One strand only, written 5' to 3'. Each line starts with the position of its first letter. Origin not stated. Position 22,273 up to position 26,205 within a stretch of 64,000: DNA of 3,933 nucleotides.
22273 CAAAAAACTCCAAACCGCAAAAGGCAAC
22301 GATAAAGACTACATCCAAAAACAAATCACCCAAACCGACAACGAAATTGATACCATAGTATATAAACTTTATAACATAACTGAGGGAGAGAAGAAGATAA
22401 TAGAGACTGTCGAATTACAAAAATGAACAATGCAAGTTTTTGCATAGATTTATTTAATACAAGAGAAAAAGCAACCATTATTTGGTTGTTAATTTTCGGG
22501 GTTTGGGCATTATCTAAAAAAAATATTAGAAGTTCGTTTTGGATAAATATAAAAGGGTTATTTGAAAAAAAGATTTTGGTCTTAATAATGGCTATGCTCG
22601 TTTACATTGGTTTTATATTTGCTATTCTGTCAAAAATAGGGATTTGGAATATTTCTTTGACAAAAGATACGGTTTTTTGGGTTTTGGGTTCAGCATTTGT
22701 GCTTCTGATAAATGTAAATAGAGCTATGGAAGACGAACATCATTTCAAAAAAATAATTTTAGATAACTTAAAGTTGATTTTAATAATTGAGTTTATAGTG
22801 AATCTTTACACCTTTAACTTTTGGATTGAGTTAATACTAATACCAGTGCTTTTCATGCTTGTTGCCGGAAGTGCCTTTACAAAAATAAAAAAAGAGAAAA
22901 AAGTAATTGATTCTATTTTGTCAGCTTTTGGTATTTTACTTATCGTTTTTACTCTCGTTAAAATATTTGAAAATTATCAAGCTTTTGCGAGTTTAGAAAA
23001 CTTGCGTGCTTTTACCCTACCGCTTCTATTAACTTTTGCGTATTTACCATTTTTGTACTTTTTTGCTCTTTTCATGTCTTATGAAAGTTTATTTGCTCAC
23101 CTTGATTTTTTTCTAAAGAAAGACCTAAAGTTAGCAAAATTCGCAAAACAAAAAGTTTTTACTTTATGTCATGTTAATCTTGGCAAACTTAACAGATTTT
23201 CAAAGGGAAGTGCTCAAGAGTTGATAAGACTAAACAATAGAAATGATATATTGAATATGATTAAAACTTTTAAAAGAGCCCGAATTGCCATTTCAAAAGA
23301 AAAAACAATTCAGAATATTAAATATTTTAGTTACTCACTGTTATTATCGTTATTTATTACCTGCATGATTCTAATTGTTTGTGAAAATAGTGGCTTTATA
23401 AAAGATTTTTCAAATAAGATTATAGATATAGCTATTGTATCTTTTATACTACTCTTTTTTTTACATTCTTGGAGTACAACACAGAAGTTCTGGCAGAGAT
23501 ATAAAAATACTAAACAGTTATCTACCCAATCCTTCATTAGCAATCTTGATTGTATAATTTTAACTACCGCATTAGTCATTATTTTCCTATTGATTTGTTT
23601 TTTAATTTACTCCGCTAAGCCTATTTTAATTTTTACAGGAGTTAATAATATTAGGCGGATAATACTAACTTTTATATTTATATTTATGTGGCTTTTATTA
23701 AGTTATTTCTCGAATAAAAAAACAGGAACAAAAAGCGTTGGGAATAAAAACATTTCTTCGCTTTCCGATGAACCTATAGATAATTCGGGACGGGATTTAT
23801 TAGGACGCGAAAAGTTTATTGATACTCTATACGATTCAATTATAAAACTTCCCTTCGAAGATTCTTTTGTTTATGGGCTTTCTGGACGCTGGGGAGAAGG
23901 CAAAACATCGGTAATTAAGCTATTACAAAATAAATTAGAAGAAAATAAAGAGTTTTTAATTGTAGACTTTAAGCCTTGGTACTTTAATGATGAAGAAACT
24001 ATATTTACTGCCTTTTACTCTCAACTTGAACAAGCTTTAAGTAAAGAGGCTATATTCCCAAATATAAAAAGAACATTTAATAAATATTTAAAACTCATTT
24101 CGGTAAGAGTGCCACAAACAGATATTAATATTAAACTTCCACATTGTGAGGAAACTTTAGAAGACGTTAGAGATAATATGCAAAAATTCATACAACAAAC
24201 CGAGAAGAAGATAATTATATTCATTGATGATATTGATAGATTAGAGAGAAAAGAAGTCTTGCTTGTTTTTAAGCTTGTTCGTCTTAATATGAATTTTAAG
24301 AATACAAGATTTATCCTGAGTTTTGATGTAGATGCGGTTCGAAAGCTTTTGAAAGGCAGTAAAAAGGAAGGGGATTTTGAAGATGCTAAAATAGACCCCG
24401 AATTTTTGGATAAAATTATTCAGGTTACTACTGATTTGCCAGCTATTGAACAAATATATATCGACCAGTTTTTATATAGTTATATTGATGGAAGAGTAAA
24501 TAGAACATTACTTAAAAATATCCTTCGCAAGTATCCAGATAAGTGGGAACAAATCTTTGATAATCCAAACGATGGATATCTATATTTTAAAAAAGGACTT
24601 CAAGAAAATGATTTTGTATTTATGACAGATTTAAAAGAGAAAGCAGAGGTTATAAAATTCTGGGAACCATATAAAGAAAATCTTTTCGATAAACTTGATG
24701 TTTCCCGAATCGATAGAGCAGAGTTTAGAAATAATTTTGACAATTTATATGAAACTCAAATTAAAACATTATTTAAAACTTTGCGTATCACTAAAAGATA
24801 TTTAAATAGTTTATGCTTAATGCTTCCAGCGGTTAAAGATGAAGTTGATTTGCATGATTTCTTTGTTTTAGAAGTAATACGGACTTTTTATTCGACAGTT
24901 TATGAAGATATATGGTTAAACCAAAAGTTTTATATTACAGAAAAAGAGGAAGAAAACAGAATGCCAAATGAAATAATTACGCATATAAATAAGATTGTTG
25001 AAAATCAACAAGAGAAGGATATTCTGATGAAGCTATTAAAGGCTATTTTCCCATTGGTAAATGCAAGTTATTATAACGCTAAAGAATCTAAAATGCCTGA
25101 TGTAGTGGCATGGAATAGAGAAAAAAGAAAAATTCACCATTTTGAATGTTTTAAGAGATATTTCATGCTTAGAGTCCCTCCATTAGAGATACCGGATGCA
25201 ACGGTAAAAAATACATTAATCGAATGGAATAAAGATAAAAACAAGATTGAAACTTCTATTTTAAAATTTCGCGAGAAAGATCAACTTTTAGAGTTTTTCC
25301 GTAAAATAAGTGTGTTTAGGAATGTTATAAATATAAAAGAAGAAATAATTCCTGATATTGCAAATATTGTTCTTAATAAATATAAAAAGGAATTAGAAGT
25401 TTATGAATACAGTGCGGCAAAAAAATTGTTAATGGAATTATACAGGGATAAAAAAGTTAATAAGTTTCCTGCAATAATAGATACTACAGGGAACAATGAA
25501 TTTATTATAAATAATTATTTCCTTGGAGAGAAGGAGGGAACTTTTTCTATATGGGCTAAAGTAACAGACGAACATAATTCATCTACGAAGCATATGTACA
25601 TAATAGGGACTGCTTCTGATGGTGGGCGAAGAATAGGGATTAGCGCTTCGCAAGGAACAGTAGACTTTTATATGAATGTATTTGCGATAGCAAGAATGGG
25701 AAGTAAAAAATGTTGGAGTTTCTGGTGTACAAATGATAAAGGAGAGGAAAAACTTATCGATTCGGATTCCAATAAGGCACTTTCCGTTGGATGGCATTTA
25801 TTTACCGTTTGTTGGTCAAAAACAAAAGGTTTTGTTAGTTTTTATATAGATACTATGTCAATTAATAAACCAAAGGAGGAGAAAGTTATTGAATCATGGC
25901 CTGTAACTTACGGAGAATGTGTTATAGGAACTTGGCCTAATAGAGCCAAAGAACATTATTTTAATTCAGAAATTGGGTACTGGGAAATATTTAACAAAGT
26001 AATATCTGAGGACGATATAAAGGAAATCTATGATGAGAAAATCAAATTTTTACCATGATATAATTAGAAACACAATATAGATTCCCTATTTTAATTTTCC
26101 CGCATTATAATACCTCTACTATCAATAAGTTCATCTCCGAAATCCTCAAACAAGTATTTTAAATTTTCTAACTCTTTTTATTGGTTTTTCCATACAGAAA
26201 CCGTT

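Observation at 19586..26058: MmeI-like Type IIL RM enzyme translationally coupled to a membrane-anchored KAP NTPase with C-terminal LamG/ConA-like domain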

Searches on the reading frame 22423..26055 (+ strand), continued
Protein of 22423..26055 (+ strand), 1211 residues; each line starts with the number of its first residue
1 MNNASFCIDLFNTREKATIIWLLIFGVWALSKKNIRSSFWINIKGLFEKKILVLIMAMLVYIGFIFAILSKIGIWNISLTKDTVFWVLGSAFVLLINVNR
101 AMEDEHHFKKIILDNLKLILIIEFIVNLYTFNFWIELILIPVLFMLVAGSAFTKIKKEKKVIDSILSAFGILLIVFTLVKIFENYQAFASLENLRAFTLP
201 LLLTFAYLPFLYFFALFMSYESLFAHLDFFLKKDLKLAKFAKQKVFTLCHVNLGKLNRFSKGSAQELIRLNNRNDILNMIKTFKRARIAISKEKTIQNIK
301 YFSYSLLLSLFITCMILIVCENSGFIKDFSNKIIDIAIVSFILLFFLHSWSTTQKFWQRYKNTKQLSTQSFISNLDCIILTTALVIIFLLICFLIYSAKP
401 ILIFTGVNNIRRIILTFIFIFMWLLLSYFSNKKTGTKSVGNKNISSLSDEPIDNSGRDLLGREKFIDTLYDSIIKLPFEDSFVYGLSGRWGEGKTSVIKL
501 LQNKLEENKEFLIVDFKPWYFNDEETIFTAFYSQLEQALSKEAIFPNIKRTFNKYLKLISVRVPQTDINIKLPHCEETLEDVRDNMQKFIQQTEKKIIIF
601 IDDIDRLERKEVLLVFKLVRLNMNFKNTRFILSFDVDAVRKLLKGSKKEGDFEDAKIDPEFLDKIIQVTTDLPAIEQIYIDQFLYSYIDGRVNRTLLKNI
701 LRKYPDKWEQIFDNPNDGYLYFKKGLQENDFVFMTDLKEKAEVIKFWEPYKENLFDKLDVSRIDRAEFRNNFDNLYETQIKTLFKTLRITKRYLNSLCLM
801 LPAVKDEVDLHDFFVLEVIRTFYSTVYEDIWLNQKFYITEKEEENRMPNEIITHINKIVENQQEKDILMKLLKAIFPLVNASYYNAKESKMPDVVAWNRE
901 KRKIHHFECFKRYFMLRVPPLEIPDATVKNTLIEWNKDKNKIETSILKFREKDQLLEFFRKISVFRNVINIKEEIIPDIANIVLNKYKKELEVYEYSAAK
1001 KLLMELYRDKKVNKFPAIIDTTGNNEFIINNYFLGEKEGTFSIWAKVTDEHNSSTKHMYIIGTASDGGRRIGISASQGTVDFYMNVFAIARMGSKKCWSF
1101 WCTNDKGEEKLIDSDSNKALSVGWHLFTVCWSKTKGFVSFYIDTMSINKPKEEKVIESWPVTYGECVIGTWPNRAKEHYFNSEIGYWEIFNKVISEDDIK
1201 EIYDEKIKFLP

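Call 56: search_protein_families(library=ncbifam, proteins=[window:22423-26055:+], max_evalue=0.01)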
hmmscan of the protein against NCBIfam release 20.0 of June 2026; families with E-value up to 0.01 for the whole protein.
window:22423-26055:+ (1211 aa): 3 families
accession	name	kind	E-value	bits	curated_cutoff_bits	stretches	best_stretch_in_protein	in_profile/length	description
NF041923.1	QatA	equivalog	4.9e-13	48.6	600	2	458-539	11-91/628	Qat anti-phage system ATPase QatA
NF001625.0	PRK00411.1-3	equivalog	0.00021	20.1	501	1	488-629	66-182/415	ORC1-type DNA replication protein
TIGR02928.1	TIGR02928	subfamily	0.00036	19.5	181.3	0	535-626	82-163/366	orc1/cdc6 family replication initiation protein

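Call 80: find_encoding_contigs(protein=P0001, flank=10000, max_places=3)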
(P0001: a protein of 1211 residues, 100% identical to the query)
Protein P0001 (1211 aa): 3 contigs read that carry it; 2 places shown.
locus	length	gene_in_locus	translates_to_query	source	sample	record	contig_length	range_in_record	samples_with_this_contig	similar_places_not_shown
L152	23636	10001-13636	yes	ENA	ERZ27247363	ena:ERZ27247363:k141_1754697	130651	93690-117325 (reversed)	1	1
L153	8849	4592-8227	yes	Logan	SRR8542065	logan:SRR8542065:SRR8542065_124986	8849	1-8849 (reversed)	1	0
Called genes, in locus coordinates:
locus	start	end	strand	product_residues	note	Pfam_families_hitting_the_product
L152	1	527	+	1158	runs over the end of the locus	PF18962:Por_Secre_tail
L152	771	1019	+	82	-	-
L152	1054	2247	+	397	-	PF00753:Lactamase_B (faint)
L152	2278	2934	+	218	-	-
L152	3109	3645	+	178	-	-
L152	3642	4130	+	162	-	-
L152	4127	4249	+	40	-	-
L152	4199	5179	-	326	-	-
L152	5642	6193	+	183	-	-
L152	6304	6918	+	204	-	-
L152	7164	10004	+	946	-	PF04313:HSDR_N (faint), PF02384:N6_Mtase, PF01170:UPF0020 (weak), PF20473:MmeI_Mtase, PF07669:Eco57I, PF12950:TaqI_C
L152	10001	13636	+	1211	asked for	PF01637:ATPase_2 (faint), PF07693:KAP_NTPase, PF13401:AAA_22 (weak), PF13385:Laminin_G_3 (weak)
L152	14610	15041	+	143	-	-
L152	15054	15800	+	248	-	-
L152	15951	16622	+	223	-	-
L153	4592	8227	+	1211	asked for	PF01637:ATPase_2 (faint), PF07693:KAP_NTPase, PF13401:AAA_22 (weak), PF13385:Laminin_G_3 (weak)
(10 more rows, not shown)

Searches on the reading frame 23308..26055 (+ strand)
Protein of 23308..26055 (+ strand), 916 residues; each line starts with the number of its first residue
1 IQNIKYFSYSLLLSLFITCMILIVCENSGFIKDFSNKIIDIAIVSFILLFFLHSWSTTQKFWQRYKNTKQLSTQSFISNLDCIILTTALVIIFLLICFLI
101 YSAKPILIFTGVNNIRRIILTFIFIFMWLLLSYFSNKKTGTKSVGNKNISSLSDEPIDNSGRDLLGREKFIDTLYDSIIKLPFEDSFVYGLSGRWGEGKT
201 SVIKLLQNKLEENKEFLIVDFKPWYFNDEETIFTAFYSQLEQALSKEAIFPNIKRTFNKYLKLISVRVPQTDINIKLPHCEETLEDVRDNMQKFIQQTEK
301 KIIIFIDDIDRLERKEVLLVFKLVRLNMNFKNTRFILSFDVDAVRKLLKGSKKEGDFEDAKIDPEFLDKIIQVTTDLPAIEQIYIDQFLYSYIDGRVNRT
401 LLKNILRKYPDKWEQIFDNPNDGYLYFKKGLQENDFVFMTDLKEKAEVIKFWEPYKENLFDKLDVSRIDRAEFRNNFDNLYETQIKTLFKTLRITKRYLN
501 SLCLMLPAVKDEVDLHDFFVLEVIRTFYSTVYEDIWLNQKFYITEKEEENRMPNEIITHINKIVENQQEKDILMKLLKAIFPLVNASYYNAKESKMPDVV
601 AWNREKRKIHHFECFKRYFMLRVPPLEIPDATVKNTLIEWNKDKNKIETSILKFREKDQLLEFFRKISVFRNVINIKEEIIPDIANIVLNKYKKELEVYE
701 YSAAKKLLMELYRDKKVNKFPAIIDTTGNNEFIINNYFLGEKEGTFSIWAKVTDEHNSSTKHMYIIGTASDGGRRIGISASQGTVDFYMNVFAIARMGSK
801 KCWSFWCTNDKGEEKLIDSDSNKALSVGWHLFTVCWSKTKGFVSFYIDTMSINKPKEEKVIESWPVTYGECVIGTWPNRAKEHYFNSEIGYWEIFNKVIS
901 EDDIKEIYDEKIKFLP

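Call 57: predict_structure(alignment_id=A3)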
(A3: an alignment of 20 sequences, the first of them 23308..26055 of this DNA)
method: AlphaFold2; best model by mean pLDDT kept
length: 916 residues; sequences in the alignment: 20
mean_pLDDT: 68.0   pTM: 0.57
mean pLDDT of the five models: 68.0, 66.9, 66.8, 66.2, 66.1
residues with pLDDT >= 90: 145; 70-90: 356; 50-70: 165; < 50: 250
segments of 3 or more residues with pLDDT < 50: 64-78, 102-111, 135-151, 268-279, 353-360, 547-549, 594-596, 738-899, 908-916
pLDDT, mean of each block of 10 residues (from residue 1): 63 74 68 63 66 60 46 44 62 62 43 62 66 47 33 73 77 92 89 88 93 91 87 92 89 88 65 41 81 90 94 87 88 93 82 45 68 87 89 89 85 83 81 89 85 81 86 90 90 88 82 92 92 90 65 85 90 94 85 55 86 83 60 82 85 87 79 70 77 70 73 62 50 51 39 37 36 25 24 28 32 35 28 39 37 32 35 37 36 39 50 34
secondary structure, 60 per line:
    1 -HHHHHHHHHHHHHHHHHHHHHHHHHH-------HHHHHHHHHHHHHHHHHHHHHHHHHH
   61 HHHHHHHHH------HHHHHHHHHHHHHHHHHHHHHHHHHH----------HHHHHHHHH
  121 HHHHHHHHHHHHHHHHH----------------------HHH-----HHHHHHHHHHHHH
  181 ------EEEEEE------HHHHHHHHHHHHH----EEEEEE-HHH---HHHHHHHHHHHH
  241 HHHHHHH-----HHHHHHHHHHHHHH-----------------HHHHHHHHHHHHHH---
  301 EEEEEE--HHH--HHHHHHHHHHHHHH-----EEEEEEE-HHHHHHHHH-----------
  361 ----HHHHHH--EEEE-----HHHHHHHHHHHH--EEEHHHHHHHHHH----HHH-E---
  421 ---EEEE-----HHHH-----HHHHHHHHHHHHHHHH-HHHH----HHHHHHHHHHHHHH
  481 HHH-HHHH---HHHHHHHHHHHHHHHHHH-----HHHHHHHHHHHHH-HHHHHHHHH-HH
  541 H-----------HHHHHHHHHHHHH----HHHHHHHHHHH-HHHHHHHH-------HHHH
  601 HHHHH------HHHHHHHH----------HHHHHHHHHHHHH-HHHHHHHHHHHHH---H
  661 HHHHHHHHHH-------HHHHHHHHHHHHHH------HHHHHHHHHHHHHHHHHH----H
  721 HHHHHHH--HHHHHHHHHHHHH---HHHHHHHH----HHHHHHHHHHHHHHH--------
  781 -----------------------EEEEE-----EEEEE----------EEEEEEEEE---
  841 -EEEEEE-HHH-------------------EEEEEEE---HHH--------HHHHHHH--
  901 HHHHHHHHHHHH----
elements in order (helices of 4 or more, strands of 3 or more residues): H2-27 H35-69 H76-101 H112-137 H168-180 E187-192 H199-211 E216-221 H229-247 H253-266 H284-297 E301-306 H314-327 E333-339 H341-349 H365-370 E373-376 H382-393 E396-398 H399-408 E424-427 H433-436 H442-457 H459-462 H467-483 H485-488 H492-509 H515-527 H529-537 H553-565 H570-580 H582-589 H597-605 H612-619 H630-642 H644-656 H660-670 H678-691 H698-715 H720-727 H730-742 H746-753 H758-772 E804-808 E814-818 E829-837 E842-847 E871-877 H892-898 H901-912

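Call 71: fold_search(model_id=the predicted structure, library=pdb)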
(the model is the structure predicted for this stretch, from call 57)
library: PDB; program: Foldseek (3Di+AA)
matches with E <= 10: 1094; with E <= 0.001: 85
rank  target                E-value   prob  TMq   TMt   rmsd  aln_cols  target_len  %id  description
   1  8hra_C                2.4e-07  1.00  0.24  0.26  17.4       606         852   12  Structure of heptameric RdrA ring in RNA-loading state (released 2023-02-01)
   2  8hra_E                6.3e-07  1.00  0.25  0.27  13.8       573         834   13  Structure of heptameric RdrA ring in RNA-loading state (released 2023-02-01)
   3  8hr7_A                8.7e-07  1.00  0.25  0.27  12.4       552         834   13  Structure of RdrA-RdrB complex (released 2023-02-01)
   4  8hr8_E                1.7e-06  1.00  0.26  0.28  17.4       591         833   12  Structure of heptameric RdrA ring (released 2023-02-01)
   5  8hrb_A                2.0e-06  1.00  0.25  0.27  13.6       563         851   12  Structure of tetradecameric RdrA ring in RNA-loading state (released 2023-02-01)
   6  1w5t_A                2.0e-06  1.00  0.17  0.34  15.1       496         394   10  Structure of the Aeropyrum Pernix ORC2 protein (ADPNP-ADP complexes) (released 2004-10-05)
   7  8hr8_F                2.2e-06  1.00  0.25  0.27  19.1       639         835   12  Structure of heptameric RdrA ring (released 2023-02-01)
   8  8hr8_H                2.6e-06  1.00  0.26  0.28  17.4       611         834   13  Structure of heptameric RdrA ring (released 2023-02-01)
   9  1w5t_C                2.6e-06  1.00  0.17  0.35  16.4       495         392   12  Structure of the Aeropyrum Pernix ORC2 protein (ADPNP-ADP complexes) (released 2004-10-05)
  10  8hr8_C                2.7e-06  1.00  0.26  0.28  16.1       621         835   12  Structure of heptameric RdrA ring (released 2023-02-01)
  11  8hr8_A                1.0e-05  1.00  0.22  0.23  23.7       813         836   11  Structure of heptameric RdrA ring (released 2023-02-01)
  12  4xgc_D                1.1e-05  1.00  0.20  0.37  16.1       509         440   12  Crystal structure of the eukaryotic origin recognition complex (released 2015-04-01)
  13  2qby_A                1.1e-05  1.00  0.17  0.37  14.3       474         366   15  Crystal structure of a heterodimer of Cdc6/Orc1 initiators bound to origin DNA (from S. solfataricus) (released 2007-09-11)
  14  1w5s_B                1.9e-05  1.00  0.16  0.32  16.6       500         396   10  Structure of the Aeropyrum Pernix ORC2 protein (ADP form) (released 2004-10-05)
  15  8fnt_E                2.0e-05  1.00  0.24  0.27  17.1       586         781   13  Structure of RdrA from Escherichia coli RADAR defense system (released 2023-02-01)
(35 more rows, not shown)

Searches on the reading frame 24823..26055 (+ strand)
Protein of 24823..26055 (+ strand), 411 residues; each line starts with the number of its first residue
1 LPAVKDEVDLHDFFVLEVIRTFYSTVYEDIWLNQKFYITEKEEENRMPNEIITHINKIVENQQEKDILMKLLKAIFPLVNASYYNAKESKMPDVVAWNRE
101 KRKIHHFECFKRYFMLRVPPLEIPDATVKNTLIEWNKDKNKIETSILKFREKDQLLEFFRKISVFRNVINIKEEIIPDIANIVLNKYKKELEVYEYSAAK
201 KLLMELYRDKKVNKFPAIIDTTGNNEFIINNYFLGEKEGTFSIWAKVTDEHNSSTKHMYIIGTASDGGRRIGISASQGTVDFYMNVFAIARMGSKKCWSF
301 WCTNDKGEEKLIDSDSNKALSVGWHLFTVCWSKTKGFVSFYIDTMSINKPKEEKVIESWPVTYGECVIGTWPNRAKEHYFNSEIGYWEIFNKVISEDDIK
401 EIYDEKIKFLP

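Call 12: search_protein_families(library=pfam, proteins=[window:24823-26055:+], max_evalue=1)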
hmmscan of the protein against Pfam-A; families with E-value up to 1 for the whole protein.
window:24823-26055:+ (411 aa): 2 families
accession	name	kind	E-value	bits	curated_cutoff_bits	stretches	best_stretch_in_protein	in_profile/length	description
PF13385.13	Laminin_G_3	-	5.5e-08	33.5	27.6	1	234-400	14-151/151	Concanavalin A-like lectin/glucanases superfamily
PF14919.11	MTBP_mid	-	0.091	12.2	25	1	59-156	195-291/335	MDM2-binding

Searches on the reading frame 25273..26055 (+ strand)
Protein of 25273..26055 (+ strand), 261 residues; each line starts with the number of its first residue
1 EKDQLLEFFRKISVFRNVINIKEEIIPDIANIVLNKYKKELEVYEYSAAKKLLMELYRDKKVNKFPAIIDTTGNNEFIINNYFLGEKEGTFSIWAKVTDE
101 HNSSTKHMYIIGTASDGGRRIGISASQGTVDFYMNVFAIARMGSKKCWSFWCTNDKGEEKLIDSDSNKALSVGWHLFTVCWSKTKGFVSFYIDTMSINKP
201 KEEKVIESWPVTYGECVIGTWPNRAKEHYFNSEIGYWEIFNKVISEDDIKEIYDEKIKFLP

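Call 12: search_protein_families(library=pfam, proteins=[window:25273-26055:+], max_evalue=1)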
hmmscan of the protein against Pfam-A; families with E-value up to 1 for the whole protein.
window:25273-26055:+ (261 aa): 1 family
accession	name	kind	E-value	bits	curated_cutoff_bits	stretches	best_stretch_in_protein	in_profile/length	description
PF13385.13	Laminin_G_3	-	1.2e-08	35.7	27.6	1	84-250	14-151/151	Concanavalin A-like lectin/glucanases superfamily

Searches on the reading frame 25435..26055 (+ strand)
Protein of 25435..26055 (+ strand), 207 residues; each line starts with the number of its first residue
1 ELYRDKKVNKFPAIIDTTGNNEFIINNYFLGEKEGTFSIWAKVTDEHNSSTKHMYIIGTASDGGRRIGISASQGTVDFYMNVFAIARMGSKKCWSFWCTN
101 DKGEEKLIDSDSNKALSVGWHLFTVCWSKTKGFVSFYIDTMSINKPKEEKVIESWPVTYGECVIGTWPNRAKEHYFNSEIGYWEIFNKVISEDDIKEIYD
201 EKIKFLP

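Call 36: find_homologous_proteins(query=window:25435-26055:+, max_evalue=0.001)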
Query window:25435-26055:+ (207 aa): 1 proteins with E <= 0.001 among 28 candidates.
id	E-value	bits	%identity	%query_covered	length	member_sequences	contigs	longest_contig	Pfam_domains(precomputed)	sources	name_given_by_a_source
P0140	2.4e-16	78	36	67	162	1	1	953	PF13385.14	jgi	-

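Call 101: search_solved_structures(query=A7, max_evalue=10)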
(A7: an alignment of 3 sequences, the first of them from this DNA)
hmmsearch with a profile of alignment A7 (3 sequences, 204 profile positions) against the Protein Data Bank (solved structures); distinct sequences matched with E-value up to 10: 1.
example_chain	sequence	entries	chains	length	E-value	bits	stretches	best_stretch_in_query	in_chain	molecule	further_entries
2ltp_A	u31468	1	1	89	0.052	16.7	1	44-114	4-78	Nuclear receptor corepressor 2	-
